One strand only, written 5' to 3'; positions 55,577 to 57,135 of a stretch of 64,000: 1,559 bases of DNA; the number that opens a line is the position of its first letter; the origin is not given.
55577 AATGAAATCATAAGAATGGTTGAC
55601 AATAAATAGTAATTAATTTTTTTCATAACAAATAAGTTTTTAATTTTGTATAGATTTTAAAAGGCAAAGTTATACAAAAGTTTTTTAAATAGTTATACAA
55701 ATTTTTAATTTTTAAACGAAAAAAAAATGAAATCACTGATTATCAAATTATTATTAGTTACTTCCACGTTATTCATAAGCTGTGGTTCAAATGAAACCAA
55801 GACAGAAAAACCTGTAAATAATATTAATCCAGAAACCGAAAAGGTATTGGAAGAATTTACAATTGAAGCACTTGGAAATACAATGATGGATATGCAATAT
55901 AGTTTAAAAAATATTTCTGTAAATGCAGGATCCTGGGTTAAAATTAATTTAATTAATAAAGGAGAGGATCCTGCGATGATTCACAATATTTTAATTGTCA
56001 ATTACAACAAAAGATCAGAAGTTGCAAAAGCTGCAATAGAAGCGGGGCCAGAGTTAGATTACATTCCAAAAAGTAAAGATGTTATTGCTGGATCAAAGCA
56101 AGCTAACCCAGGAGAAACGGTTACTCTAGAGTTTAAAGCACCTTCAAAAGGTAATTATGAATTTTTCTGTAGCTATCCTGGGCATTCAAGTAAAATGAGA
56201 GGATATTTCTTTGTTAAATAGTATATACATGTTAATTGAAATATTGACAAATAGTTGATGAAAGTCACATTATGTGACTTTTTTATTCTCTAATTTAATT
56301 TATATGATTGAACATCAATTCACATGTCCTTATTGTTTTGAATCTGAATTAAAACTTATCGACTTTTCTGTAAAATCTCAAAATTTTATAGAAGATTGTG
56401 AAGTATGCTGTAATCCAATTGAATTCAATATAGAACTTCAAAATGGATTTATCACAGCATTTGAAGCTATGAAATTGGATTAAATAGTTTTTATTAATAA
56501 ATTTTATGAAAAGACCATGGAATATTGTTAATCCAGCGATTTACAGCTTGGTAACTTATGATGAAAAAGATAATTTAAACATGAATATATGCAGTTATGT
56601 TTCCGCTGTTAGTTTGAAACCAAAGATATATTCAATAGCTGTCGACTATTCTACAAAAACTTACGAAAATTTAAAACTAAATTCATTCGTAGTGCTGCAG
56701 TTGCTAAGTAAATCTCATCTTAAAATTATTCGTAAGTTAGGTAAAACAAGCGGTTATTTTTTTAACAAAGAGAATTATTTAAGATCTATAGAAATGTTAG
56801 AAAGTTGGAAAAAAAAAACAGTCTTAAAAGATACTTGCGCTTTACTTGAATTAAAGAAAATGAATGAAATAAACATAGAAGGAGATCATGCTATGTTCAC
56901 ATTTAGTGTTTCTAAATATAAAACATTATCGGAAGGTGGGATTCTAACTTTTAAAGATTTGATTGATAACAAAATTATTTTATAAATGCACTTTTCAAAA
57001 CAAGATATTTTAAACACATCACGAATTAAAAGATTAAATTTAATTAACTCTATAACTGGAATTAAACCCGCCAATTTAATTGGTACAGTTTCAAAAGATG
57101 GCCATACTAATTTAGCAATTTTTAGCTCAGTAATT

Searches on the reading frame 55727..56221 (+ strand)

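Call 11: search_protein_families(library=pfam, proteins=[window:55727-56221:+])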
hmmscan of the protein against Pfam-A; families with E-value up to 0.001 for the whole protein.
window:55727-56221:+ (164 aa): 2 families
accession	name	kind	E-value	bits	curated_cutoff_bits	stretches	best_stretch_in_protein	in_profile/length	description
PF00127.26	Copper-bind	-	1.6e-10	41.7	21.2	1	52-163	8-98/99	Copper binding proteins, plastocyanin/azurin family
PF13473.12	Cupredoxin_1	-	3.1e-09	37.2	27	1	123-153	67-97/104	Cupredoxin-like domain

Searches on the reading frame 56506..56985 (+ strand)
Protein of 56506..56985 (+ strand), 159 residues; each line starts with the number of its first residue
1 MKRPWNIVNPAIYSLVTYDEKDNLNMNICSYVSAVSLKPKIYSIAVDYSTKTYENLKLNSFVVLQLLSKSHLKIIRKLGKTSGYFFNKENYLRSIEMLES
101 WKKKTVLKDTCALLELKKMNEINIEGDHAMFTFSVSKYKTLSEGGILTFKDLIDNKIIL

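Call 12: search_protein_families(library=pfam, proteins=[window:56506-56985:+])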
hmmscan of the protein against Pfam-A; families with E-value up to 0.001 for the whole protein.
window:56506-56985:+ (159 aa): 1 family
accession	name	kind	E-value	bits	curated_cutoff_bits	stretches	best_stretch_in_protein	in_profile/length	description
PF01613.24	Flavin_Reduct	-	6.7e-14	52.7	27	1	13-148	8-143/153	Flavin reductase like domain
